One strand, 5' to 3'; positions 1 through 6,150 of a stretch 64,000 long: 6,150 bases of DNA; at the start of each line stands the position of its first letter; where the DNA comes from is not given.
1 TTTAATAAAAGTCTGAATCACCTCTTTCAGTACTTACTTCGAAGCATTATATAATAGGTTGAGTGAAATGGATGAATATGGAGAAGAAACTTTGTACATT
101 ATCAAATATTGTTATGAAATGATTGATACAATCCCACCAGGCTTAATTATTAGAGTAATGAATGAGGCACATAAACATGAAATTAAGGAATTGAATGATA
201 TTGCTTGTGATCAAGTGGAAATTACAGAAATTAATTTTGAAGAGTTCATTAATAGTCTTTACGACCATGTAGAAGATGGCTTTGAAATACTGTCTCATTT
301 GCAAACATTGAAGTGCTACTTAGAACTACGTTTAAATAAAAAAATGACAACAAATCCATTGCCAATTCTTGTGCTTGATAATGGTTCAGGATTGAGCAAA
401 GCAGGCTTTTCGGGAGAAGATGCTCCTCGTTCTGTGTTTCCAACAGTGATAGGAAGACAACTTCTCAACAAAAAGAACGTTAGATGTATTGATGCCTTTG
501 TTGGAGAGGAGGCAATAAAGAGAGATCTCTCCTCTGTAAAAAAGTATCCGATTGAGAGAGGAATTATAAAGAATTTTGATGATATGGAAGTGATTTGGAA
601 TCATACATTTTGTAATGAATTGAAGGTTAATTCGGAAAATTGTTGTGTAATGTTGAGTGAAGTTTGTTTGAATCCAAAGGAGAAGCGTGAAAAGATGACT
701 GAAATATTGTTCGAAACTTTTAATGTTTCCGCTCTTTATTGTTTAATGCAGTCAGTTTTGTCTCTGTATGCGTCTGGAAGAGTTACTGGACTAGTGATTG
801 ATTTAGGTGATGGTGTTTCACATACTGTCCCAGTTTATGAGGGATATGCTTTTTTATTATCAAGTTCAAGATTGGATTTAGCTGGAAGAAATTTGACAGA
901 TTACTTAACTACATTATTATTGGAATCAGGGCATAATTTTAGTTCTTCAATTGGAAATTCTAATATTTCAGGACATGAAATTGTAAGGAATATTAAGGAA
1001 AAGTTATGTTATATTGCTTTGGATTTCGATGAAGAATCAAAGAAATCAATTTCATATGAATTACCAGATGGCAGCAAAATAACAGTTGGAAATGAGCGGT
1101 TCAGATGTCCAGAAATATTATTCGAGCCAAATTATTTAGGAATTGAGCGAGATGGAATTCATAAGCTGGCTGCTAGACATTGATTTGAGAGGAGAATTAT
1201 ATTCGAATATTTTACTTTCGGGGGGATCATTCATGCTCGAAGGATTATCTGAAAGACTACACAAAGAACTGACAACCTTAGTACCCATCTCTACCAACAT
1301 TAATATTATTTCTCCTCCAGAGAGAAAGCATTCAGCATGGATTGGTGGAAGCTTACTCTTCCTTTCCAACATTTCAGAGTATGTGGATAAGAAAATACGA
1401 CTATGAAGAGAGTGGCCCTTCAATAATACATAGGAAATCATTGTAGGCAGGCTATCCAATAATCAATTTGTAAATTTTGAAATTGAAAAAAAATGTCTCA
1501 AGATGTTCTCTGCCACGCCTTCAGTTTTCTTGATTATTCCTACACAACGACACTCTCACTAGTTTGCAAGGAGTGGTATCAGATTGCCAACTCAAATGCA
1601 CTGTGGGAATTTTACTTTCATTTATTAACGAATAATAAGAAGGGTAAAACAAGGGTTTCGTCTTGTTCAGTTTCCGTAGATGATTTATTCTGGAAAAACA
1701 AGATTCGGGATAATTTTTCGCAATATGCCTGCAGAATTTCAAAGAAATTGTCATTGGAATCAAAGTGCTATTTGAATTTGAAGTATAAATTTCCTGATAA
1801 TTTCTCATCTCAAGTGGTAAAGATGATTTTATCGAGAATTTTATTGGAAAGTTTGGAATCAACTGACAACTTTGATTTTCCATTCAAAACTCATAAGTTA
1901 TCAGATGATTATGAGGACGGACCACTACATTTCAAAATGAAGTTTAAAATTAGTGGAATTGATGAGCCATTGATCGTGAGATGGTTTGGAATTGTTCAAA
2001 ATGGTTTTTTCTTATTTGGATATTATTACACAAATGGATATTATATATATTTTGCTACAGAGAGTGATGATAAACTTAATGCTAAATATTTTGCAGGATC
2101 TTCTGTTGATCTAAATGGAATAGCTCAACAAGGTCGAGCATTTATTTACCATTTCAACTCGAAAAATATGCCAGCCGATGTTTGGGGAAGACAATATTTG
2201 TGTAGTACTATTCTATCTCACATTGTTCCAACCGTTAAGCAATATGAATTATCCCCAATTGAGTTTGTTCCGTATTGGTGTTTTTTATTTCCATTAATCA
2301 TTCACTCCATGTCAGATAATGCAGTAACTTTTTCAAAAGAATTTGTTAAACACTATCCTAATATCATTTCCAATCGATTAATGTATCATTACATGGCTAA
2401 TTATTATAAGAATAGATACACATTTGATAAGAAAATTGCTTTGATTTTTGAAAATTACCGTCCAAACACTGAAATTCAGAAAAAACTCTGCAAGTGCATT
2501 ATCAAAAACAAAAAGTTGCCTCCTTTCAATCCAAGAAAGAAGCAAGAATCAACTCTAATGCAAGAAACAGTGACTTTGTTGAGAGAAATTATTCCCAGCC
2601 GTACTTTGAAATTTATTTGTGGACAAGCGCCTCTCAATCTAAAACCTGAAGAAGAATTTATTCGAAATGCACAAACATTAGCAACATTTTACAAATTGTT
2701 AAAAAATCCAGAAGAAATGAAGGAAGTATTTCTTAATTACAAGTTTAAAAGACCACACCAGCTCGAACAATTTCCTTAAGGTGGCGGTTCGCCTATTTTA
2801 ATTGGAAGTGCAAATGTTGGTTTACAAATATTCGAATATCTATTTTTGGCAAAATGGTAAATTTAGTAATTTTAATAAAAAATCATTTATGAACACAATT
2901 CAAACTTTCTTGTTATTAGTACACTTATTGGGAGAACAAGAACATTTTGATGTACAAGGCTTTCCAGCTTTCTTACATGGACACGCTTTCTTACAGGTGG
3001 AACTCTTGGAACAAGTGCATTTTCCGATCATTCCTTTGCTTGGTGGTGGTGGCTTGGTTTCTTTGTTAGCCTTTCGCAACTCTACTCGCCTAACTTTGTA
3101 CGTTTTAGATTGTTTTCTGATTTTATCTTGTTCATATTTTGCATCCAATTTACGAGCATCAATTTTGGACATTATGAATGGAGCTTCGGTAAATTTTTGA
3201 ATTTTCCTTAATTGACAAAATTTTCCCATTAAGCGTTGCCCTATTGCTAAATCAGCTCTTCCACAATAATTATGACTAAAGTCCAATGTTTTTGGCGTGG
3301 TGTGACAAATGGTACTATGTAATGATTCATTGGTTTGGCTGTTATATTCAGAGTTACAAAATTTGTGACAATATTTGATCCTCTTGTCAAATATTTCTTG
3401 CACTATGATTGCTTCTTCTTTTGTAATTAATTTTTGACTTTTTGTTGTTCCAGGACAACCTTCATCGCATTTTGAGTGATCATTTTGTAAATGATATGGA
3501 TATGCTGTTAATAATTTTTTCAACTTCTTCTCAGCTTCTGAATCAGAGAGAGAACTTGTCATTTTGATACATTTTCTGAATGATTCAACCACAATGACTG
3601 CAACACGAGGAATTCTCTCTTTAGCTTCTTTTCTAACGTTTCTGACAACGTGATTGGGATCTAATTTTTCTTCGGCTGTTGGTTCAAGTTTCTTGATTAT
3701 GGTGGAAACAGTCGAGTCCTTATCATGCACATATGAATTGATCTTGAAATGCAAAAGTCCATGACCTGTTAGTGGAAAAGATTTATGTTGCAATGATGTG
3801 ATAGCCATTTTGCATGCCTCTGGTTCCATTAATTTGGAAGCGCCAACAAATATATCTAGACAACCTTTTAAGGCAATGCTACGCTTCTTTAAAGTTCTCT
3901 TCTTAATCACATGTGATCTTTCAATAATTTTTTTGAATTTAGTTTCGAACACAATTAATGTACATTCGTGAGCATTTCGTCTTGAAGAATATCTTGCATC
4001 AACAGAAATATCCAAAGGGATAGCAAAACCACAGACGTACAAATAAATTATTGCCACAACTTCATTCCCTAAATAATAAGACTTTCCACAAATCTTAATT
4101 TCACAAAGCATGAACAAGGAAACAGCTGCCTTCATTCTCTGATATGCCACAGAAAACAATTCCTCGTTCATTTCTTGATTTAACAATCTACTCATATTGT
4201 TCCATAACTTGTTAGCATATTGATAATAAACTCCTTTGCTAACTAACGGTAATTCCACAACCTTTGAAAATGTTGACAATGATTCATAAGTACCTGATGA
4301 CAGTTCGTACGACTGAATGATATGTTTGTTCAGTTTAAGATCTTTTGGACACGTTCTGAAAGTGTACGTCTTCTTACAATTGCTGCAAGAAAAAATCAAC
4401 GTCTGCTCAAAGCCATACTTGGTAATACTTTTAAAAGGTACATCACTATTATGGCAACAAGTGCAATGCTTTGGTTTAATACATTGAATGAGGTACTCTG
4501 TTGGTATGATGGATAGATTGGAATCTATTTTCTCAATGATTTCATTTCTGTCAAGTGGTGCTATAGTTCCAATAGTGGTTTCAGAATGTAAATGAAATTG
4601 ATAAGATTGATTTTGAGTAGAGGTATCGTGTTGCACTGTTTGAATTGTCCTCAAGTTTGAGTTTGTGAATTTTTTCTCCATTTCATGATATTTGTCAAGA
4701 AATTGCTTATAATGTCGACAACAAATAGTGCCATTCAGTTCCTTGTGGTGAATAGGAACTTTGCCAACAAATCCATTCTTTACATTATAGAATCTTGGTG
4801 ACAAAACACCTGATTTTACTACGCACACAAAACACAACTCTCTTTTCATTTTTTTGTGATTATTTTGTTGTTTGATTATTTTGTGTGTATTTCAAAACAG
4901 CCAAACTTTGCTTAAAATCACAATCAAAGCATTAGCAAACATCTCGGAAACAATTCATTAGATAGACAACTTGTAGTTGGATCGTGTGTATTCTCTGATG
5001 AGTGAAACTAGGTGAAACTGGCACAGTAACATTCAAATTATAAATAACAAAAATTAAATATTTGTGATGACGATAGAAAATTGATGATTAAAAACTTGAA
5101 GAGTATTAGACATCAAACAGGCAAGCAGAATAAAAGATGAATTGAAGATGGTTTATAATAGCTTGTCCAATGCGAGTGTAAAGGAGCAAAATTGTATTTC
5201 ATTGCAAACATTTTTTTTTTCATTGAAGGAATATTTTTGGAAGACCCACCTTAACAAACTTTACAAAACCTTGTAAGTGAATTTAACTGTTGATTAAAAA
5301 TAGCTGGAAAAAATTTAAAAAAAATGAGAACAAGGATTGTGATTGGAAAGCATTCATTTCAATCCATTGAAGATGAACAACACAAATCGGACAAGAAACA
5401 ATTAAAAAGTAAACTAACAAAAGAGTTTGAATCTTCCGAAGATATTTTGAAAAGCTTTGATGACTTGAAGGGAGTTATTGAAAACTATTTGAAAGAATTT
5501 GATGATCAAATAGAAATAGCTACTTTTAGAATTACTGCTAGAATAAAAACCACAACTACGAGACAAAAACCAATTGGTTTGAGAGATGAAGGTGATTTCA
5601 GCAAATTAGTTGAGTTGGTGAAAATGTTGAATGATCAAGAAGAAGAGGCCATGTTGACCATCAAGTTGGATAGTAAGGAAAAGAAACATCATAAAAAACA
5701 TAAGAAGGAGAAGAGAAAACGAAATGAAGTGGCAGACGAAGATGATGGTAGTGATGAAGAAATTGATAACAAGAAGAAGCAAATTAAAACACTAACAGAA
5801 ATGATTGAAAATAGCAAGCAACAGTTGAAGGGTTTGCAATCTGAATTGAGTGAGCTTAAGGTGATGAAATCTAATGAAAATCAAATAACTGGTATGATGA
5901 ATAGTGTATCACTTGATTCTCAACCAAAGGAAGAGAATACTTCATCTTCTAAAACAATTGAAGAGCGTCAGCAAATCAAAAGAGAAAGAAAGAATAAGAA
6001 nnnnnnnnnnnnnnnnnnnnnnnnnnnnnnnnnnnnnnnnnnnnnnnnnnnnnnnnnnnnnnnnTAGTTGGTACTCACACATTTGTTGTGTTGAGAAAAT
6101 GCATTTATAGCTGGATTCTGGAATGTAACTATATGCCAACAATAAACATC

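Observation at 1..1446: Divergent actin paralog with an N-terminal extension and two +1 frame discontinuities: probable pseudogene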

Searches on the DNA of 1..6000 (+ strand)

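Call 8: search_dna_similar(query=window:1-6000:+, collection=phages, mode=near)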
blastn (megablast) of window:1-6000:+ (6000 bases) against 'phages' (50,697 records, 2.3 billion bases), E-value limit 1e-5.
No match.
